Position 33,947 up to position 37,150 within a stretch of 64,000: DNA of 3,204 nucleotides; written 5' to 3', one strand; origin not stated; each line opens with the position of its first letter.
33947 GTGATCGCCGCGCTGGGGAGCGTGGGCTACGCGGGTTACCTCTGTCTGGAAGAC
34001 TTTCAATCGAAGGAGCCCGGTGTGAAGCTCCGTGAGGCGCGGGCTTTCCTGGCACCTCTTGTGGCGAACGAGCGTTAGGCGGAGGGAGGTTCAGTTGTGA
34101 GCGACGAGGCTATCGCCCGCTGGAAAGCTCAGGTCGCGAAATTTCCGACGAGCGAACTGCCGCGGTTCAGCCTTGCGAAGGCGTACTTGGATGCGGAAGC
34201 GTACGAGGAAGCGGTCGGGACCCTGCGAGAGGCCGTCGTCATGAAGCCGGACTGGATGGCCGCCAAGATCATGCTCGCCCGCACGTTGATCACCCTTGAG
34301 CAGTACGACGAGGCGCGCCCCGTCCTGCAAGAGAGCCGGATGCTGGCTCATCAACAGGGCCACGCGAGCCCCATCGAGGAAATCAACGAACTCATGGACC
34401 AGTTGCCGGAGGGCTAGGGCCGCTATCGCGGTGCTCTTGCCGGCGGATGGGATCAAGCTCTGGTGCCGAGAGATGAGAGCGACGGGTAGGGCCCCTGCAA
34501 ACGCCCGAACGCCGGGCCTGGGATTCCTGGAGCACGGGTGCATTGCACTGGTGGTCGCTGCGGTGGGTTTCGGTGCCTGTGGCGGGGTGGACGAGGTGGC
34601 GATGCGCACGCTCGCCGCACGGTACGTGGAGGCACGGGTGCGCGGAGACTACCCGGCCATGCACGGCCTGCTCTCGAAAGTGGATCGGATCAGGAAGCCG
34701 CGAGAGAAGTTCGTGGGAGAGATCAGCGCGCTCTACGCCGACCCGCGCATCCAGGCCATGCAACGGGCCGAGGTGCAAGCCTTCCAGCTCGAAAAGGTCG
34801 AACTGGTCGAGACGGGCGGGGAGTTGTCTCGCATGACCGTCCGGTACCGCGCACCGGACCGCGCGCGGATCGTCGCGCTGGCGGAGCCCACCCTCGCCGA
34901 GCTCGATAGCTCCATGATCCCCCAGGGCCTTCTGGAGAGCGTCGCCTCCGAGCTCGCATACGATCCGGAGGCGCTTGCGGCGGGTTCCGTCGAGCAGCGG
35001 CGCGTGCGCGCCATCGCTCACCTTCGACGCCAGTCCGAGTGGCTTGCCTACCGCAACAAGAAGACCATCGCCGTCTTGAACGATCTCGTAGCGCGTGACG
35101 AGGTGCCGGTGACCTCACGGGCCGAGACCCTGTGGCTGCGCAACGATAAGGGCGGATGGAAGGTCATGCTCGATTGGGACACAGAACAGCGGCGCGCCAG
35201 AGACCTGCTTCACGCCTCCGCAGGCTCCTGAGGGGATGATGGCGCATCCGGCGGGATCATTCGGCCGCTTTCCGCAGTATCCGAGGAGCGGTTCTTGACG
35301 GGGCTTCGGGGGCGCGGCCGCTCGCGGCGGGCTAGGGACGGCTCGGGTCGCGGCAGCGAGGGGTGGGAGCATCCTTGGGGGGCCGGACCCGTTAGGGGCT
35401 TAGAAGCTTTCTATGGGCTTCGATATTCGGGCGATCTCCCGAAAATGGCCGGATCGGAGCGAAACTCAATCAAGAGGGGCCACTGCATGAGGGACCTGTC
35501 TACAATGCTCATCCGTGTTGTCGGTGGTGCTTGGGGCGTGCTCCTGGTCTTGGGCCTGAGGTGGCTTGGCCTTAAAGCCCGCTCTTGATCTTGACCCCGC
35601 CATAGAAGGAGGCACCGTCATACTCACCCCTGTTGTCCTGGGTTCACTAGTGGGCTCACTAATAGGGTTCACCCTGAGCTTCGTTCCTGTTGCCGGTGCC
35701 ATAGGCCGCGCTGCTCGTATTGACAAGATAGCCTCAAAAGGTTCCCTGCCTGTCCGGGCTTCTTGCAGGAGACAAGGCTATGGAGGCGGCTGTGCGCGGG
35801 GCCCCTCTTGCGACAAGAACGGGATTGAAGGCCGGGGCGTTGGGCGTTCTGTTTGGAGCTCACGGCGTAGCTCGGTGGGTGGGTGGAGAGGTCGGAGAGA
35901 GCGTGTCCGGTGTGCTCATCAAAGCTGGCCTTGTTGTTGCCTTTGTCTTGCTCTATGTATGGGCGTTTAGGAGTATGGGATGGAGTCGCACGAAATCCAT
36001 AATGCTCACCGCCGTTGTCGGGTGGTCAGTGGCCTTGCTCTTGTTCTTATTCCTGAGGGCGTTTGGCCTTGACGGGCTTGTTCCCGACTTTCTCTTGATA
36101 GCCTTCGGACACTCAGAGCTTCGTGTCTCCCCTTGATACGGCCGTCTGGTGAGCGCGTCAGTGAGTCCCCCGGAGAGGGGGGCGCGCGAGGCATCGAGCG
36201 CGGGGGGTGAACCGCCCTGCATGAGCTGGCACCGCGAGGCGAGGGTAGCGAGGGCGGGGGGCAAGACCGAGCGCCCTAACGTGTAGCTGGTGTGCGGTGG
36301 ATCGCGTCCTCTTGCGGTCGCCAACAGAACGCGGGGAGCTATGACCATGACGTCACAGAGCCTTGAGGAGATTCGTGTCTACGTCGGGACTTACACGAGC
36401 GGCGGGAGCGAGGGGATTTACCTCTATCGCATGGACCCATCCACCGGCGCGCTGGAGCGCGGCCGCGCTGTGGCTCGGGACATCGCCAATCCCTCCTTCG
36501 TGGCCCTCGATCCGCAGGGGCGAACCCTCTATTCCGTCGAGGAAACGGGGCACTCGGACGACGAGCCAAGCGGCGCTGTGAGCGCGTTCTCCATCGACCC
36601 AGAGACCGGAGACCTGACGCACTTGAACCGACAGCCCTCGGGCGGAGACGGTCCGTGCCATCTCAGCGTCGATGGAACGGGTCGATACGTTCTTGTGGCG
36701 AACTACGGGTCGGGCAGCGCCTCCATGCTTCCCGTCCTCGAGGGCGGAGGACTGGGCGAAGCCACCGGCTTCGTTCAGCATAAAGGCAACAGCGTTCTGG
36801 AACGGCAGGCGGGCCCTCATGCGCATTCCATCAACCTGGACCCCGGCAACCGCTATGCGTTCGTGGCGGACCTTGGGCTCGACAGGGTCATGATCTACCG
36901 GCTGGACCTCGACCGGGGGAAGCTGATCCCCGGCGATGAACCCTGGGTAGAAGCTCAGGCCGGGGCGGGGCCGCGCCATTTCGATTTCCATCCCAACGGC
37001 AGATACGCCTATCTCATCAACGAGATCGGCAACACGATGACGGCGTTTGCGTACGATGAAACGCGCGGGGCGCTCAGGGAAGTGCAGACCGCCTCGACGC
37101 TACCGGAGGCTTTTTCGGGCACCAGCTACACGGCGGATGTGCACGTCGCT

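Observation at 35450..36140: ~700-bp lower-GC patch encoding only small hydrophobic proteins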

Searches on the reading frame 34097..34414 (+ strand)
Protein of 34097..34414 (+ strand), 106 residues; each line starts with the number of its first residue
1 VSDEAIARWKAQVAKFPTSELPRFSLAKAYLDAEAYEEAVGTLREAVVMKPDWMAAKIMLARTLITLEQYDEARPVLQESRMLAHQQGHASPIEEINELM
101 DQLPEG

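Call 9: search_protein_families(library=pfam, proteins=[window:34097-34414:+], max_evalue=0.1)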
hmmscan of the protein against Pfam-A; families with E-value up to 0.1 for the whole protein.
window:34097-34414:+ (106 aa): 21 families
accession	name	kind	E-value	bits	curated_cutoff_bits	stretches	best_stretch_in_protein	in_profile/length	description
PF14559.12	TPR_19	-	4.6e-09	36.9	25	2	33-86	4-57/68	Tetratricopeptide repeat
PF12895.13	ANAPC3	-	5e-07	30.3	27.2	1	16-79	19-81/82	Anaphase-promoting complex, cyclosome, subunit 3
PF13428.12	TPR_14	-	3.9e-06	27.5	23.5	1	25-62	6-43/44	Tetratricopeptide repeat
PF07719.23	TPR_2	-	1.7e-05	25.1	27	0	24-52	5-33/34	Tetratricopeptide repeat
PF13432.12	TPR_16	-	2e-05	25.4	32.7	1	3-51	14-62/65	Tetratricopeptide repeat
PF24575.1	TPR_Slam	-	2.5e-05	25.1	35.2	1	34-74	61-101/104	Surface lipoprotein assembly modifier, N-terminal TPR repeats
PF13176.12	TPR_7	-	8.9e-05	22.7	27.9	0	25-50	4-31/36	Tetratricopeptide repeat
PF13181.12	TPR_8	-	0.0001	22.6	25.7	0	58-79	5-26/34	Tetratricopeptide repeat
PF13374.12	TPR_10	-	0.00023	21.5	27.5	1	54-80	2-28/42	Tetratricopeptide repeat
PF13424.12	TPR_12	-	0.00041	20.9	30.1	0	60-81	9-30/77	Tetratricopeptide repeat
PF14561.12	TPR_20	-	0.00076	20.2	25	1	4-71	6-75/90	Tetratricopeptide repeat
PF09976.15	TPR_21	-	0.0064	16.7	25.5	1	6-81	62-140/193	Tetratricopeptide repeat-like domain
PF25068.1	ARM_TT21_4th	-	0.0067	17.1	30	1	28-88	7-64/153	Tetratricopeptide repeat protein 21 forth ARM domain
PF00515.34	TPR_1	-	0.02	15.1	27.8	0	25-52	6-33/34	Tetratricopeptide repeat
PF09613.16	HrpB1_HrpK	-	0.022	14.9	29.3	1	31-84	22-75/126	Bacterial type III secretion protein (HrpB1_HrpK)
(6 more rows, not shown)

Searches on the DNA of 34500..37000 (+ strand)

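Call 4: search_rna_families(source=window, start=34500, end=37000, threshold=evalue, max_evalue=1)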
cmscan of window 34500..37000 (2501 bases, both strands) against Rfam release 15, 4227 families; matches with E-value up to 1: 0.
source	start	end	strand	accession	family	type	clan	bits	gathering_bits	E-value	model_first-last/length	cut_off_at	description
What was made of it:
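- No Rfam antitoxin RNA (call 4). There is no Rfam match even at E up to 1 (call 4).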

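Call 65: search_dna_similar(query=window:35235-36315:+, collection=plasmids, mode=distant, max_evalue=0.001, max_rows=10)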
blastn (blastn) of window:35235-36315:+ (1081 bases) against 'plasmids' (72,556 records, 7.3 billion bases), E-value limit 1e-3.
No match.

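Call 66: search_dna_similar(query=window:35235-36315:+, collection=phages, mode=distant, max_evalue=0.001, max_rows=10)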
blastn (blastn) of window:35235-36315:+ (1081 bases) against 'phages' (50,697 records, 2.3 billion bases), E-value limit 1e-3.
No match.

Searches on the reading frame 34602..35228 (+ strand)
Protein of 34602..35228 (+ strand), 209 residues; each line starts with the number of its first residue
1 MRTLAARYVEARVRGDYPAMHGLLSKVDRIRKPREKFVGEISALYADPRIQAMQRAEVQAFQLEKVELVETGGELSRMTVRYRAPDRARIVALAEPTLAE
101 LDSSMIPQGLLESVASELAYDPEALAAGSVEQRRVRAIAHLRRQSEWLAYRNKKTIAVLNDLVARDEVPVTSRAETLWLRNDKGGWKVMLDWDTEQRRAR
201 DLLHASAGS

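Call 16: list_cluster_members(proteins=[P0001, window:34602-35228:+, window:36347-37441:+])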
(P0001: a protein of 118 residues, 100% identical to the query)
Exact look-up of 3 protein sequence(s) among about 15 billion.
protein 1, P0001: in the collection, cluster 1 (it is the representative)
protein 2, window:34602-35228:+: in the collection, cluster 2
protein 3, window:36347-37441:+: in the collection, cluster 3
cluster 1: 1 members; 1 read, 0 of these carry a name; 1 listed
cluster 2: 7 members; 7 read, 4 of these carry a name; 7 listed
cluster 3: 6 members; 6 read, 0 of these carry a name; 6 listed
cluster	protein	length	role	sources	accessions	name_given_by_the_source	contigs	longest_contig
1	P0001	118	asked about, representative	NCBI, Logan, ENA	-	-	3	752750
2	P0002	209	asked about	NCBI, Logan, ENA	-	-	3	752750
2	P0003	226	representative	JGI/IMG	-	hypothetical protein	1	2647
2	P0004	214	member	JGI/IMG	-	hypothetical protein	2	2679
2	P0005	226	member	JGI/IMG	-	hypothetical protein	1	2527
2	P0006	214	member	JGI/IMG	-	hypothetical protein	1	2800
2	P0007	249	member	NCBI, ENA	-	-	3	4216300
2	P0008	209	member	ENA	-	-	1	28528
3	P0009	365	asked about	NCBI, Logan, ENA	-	-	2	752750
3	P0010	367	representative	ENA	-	-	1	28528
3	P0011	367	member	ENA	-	-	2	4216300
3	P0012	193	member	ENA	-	-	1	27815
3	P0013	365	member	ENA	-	-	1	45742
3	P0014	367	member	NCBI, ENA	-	-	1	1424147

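Call 32: find_homologous_proteins(query=window:34602-35228:+, max_evalue=0.001)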
Query window:34602-35228:+ (209 aa): 2 proteins with E <= 0.001 among 1292 candidates.
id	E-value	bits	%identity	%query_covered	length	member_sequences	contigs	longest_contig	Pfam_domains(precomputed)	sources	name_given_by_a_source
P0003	4.9e-128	442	100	100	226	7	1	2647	-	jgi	jgi:hypothetical protein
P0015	1.7e-84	300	68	100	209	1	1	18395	-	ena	-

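Call 33: find_encoding_contigs(protein=P0015, flank=6000)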
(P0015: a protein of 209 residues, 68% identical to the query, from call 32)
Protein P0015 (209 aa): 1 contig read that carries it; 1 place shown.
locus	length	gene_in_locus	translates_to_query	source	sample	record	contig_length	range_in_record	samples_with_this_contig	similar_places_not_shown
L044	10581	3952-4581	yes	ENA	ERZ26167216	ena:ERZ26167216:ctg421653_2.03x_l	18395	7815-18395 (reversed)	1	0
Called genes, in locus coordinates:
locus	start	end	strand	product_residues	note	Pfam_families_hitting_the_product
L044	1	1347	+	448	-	?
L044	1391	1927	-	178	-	PF02151:UVR (weak)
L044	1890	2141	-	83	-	-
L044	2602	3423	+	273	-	PF01261:AP_endonuc_2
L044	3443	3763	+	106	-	PF13428:TPR_14 (faint), PF12895:ANAPC3, PF07719:TPR_2 (faint), PF13424:TPR_12 (faint), PF13414:TPR_11 (weak), PF14559:TPR_19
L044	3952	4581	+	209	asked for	-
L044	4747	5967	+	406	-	PF13356:Arm-DNA-bind_3, PF22022:Phage_int_M, PF00589:Phage_integrase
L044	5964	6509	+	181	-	-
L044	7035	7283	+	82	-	PF05930:Phage_AlpA, PF12728:HTH_17 (weak)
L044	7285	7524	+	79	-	-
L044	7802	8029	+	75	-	-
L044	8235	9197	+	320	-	-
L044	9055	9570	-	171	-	-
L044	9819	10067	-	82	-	-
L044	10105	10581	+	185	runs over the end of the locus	-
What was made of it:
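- In L044 a P4-like integrative island lies directly after the orthologous upstream gene (call 33).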

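Call 46: search_protein_families(library=phrogs, proteins=[window:34602-35228:+], max_evalue=1)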
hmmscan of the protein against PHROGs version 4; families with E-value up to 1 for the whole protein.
window:34602-35228:+ (209 aa): 0 families

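Call 47: search_protein_families(library=padloc, proteins=[window:34602-35228:+], max_evalue=1)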
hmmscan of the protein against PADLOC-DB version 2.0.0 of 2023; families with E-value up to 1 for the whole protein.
window:34602-35228:+ (209 aa): 0 families

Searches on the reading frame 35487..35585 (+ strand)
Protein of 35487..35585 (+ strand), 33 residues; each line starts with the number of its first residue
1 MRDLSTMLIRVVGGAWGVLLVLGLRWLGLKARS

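Call 9: search_protein_families(library=pfam, proteins=[window:35487-35585:+], max_evalue=0.1)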
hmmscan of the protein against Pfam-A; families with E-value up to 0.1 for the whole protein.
window:35487-35585:+ (33 aa): 0 families

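Call 10: search_protein_families(library=ncbifam, proteins=[window:35487-35585:+], max_evalue=0.1)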
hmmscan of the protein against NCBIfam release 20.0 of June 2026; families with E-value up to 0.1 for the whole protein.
window:35487-35585:+ (33 aa): 1 family
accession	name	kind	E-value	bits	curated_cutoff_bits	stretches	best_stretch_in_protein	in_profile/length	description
NF011334.0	PRK14750.1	equivalog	0.099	12.5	53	0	7-23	1-17/29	K(+)-transporting ATPase subunit F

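Call 46: search_protein_families(library=phrogs, proteins=[window:35487-35585:+], max_evalue=1)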
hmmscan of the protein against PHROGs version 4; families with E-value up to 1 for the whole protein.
window:35487-35585:+ (33 aa): 1 family
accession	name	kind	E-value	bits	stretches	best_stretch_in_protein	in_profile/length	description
phrog_16811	-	unknown function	0.17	13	1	8-24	47-63/81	-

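Call 47: search_protein_families(library=padloc, proteins=[window:35487-35585:+], max_evalue=1)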
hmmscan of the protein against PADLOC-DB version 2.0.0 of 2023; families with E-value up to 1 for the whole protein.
window:35487-35585:+ (33 aa): 0 families

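Call 75: find_encoding_contigs(protein=window:35487-35585:+, flank=3000)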
Protein window:35487-35585:+ (33 aa): no gene with exactly this product is on record in the collection.

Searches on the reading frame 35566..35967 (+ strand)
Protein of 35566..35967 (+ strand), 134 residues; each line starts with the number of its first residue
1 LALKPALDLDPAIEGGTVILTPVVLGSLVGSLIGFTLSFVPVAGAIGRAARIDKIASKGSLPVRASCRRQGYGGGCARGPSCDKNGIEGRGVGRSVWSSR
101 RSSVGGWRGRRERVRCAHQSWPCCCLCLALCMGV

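Call 9: search_protein_families(library=pfam, proteins=[window:35566-35967:+], max_evalue=0.1)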
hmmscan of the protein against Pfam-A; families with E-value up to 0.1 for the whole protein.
window:35566-35967:+ (134 aa): 0 families

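Call 10: search_protein_families(library=ncbifam, proteins=[window:35566-35967:+], max_evalue=0.1)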
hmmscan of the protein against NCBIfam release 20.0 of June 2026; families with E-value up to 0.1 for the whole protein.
window:35566-35967:+ (134 aa): 0 families

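Call 76: find_encoding_contigs(protein=window:35566-35967:+, flank=3000)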
Protein window:35566-35967:+ (134 aa): no gene with exactly this product is on record in the collection.
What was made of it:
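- Gene callers ignored orf33 and the 134-aa ORF (calls 75, 76).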
